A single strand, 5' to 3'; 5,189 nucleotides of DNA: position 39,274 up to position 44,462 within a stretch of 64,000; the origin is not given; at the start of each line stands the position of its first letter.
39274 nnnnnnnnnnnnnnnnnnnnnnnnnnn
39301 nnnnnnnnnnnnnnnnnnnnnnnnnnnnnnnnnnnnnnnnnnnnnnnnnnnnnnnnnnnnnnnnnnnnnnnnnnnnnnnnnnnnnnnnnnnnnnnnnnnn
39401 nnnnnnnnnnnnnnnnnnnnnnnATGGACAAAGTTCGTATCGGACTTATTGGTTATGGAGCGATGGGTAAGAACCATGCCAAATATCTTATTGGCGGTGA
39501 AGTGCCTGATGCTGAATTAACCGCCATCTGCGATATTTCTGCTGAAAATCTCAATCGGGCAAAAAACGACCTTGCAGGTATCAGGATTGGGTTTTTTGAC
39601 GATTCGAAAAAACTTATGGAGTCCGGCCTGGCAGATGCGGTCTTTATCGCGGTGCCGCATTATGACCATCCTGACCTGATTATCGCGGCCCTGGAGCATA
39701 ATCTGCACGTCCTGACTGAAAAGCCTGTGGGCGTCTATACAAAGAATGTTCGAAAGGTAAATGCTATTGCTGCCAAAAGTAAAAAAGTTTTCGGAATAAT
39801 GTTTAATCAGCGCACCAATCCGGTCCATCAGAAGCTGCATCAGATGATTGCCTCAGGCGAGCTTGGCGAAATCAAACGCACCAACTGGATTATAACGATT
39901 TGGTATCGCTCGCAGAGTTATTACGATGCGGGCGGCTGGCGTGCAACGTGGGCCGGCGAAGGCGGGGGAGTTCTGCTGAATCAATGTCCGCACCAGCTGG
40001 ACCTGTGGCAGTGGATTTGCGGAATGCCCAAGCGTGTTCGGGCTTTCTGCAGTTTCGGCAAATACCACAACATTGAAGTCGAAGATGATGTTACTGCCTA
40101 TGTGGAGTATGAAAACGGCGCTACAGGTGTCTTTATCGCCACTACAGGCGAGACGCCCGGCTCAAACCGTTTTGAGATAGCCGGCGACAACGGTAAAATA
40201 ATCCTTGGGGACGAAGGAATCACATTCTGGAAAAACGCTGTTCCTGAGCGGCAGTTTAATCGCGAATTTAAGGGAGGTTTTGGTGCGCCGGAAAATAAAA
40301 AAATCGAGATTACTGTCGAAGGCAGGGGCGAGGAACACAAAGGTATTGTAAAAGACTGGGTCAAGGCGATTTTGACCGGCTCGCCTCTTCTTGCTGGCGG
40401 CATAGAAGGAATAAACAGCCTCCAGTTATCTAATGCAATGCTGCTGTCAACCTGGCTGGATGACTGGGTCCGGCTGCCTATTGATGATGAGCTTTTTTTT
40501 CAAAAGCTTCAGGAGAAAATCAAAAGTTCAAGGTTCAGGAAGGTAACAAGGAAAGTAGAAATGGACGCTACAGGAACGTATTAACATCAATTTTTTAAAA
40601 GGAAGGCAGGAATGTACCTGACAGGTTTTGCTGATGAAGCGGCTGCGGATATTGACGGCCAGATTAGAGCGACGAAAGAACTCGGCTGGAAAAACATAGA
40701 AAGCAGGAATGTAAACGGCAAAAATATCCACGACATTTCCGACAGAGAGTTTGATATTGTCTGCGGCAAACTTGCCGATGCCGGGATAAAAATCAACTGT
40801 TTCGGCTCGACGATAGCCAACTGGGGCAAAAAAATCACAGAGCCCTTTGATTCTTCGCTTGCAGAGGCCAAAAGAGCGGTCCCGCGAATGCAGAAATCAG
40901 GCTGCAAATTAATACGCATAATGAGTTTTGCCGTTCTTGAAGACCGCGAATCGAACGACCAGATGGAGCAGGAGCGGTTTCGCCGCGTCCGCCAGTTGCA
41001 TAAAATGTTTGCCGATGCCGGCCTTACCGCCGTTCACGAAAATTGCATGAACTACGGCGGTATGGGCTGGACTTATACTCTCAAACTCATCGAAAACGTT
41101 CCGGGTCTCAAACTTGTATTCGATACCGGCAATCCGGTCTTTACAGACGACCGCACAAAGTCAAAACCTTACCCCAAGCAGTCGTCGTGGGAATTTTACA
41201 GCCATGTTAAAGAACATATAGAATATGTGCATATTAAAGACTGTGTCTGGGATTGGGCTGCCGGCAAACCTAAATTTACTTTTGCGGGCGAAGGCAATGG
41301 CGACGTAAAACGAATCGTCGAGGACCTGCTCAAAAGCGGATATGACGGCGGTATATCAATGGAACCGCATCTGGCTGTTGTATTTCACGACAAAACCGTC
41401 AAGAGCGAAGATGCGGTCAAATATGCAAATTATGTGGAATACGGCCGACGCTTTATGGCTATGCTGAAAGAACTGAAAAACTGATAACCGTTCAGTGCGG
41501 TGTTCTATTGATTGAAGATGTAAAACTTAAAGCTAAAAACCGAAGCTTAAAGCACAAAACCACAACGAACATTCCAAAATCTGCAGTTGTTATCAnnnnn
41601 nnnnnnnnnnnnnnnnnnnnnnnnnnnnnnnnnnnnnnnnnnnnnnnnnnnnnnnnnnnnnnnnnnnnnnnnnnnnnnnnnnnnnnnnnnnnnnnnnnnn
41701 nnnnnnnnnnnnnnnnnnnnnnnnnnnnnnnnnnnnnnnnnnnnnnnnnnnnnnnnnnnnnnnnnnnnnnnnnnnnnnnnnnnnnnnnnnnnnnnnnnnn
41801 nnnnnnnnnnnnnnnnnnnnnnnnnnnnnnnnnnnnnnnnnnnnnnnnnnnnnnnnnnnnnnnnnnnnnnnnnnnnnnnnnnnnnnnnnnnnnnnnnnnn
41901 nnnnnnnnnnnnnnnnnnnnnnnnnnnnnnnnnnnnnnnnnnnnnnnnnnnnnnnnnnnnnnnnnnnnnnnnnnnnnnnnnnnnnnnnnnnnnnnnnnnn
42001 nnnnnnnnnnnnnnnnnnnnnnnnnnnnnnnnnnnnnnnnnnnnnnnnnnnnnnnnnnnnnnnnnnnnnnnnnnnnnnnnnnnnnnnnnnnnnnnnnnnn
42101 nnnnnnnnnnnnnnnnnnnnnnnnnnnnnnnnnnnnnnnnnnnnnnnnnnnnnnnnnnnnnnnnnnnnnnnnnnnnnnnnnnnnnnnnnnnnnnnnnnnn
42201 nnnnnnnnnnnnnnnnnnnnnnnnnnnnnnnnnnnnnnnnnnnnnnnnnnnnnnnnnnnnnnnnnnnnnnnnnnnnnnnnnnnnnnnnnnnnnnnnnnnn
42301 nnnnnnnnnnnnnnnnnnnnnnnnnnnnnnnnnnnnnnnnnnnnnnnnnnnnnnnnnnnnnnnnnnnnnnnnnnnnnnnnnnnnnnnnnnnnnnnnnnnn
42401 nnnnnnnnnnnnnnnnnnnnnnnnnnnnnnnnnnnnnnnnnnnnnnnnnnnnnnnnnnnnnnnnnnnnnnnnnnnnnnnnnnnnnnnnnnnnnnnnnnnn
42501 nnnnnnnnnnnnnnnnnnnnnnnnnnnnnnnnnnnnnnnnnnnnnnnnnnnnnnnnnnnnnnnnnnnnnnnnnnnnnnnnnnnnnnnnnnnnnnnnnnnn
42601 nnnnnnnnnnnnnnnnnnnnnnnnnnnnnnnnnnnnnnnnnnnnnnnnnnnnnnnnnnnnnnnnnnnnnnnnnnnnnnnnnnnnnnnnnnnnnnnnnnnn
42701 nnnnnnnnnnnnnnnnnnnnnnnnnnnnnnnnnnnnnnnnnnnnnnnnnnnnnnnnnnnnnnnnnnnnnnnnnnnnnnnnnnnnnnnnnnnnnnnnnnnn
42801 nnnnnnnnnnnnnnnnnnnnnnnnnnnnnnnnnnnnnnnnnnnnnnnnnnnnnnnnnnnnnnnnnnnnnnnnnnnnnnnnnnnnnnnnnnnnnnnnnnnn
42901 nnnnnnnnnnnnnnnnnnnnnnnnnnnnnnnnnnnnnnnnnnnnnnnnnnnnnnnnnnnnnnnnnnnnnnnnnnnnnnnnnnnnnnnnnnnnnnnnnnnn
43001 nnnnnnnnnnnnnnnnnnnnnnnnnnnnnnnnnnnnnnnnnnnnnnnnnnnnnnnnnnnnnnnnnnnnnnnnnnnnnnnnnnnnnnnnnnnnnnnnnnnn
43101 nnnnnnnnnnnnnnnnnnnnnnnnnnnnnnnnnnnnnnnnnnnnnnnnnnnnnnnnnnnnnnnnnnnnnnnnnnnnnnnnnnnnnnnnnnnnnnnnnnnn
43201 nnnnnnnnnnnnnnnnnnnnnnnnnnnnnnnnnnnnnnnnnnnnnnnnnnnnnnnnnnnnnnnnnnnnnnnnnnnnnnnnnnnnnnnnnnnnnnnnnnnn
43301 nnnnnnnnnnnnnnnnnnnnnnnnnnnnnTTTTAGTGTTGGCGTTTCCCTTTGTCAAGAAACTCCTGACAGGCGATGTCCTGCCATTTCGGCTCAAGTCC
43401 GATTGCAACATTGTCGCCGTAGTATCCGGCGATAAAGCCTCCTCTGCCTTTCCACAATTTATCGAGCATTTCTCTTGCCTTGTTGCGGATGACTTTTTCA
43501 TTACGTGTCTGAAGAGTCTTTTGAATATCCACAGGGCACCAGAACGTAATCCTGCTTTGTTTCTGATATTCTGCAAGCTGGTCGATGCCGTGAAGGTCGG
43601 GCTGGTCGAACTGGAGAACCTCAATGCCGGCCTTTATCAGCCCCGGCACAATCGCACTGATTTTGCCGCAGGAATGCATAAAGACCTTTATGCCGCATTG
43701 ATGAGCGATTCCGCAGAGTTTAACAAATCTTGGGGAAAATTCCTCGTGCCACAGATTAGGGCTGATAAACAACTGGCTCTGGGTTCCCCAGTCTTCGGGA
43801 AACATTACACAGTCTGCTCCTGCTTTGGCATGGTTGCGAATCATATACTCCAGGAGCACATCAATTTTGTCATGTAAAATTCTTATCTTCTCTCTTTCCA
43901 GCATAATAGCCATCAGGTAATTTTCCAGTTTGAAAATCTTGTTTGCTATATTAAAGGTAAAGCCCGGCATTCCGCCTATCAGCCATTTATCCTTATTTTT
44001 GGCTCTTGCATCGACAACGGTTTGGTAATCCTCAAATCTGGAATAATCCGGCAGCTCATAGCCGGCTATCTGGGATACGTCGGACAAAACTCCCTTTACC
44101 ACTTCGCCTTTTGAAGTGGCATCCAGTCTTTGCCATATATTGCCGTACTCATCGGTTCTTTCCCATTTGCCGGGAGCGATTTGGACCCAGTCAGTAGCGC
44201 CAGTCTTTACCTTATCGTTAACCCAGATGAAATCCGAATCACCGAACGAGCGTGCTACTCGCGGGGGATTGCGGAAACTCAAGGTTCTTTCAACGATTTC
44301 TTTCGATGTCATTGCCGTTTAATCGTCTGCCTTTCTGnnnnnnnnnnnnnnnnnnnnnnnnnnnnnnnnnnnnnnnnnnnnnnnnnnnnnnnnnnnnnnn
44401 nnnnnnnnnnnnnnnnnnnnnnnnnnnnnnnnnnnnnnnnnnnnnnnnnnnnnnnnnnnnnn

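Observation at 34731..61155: Five-site LacI-type operator regulon linking PEP-CTERM proteins, a LamG protein, the GH30/GH10 array and the regulator itself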

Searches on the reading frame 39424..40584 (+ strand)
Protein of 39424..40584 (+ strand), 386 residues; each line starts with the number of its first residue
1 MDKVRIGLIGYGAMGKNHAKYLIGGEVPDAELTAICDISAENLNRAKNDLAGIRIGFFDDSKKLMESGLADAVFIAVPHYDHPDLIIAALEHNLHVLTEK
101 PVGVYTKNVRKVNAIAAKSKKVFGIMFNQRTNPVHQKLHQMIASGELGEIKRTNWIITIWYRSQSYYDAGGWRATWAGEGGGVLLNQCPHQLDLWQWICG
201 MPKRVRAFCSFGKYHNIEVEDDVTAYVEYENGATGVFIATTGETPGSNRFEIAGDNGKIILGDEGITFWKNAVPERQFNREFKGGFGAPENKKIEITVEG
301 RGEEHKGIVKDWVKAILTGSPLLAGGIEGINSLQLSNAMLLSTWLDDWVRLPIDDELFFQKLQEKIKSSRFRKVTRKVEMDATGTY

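Call 9: search_protein_families(library=pfam, proteins=[window:39424-40584:+], max_evalue=0.001)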
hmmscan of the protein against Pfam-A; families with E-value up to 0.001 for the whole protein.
window:39424-40584:+ (386 aa): 4 families
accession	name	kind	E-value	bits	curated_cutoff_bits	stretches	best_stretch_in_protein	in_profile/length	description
PF22725.1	GFO_IDH_MocA_C3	-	1.8e-29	102.7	27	1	135-259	1-123/124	GFO/IDH/MocA C-terminal domain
PF02894.22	GFO_IDH_MocA_C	-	1.5e-22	80.9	22.9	1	140-344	2-211/218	Oxidoreductase family, C-terminal alpha/beta domain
PF01408.29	GFO_IDH_MocA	-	7.8e-20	72.2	24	1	4-124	1-117/120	Oxidoreductase family, NAD-binding Rossmann fold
PF03807.23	F420_oxidored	-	0.00061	20.8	21.6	0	5-89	1-79/94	NADP oxidoreductase coenzyme F420-dependent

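Call 17: find_encoding_contigs(protein=window:39424-40584:+, flank=10000, max_places=6)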
Protein window:39424-40584:+ (386 aa): 2 contigs read that carry it; 2 places shown.
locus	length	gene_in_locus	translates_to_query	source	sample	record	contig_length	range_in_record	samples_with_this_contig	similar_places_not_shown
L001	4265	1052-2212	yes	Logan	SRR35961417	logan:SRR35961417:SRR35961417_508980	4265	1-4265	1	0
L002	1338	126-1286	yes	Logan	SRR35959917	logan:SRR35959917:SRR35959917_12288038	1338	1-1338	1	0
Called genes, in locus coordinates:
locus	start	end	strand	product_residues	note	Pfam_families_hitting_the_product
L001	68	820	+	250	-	-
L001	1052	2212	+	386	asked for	PF01408:GFO_IDH_MocA, PF02894:GFO_IDH_MocA_C, PF22725:GFO_IDH_MocA_C3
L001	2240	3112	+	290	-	PF01261:AP_endonuc_2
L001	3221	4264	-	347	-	?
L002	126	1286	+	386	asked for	PF01408:GFO_IDH_MocA, PF02894:GFO_IDH_MocA_C, PF22725:GFO_IDH_MocA_C3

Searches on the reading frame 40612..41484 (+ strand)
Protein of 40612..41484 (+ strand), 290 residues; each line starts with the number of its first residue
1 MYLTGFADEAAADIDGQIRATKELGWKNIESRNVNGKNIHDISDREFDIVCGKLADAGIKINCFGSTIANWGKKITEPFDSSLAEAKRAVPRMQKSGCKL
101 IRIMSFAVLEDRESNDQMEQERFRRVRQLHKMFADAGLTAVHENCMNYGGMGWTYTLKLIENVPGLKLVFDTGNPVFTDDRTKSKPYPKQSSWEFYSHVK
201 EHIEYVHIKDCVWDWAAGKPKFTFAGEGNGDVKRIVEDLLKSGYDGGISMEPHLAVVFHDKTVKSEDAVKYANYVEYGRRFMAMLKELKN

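Call 9: search_protein_families(library=pfam, proteins=[window:40612-41484:+], max_evalue=0.001)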
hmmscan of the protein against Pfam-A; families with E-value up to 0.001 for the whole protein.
window:40612-41484:+ (290 aa): 1 family
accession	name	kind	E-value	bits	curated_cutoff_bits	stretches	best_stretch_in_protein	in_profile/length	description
PF01261.30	AP_endonuc_2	-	8.6e-21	75.2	31.1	1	19-253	2-230/249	Xylose isomerase-like TIM barrel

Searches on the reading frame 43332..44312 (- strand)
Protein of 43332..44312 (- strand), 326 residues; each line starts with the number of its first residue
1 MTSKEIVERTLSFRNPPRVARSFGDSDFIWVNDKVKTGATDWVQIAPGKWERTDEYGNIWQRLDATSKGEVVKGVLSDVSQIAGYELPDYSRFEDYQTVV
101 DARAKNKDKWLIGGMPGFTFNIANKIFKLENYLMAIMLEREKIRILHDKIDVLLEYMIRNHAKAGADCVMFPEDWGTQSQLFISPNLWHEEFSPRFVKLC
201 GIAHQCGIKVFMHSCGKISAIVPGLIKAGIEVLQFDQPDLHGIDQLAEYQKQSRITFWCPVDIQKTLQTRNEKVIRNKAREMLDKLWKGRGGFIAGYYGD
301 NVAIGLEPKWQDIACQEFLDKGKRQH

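Call 9: search_protein_families(library=pfam, proteins=[window:43332-44312:-], max_evalue=0.001)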
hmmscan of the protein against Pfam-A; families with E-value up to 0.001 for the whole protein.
window:43332-44312:- (326 aa): 1 family
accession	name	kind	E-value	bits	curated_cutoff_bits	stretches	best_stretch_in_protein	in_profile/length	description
PF01208.23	URO-D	-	1.8e-11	44.1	23.9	1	78-295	101-321/346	Uroporphyrinogen decarboxylase (URO-D)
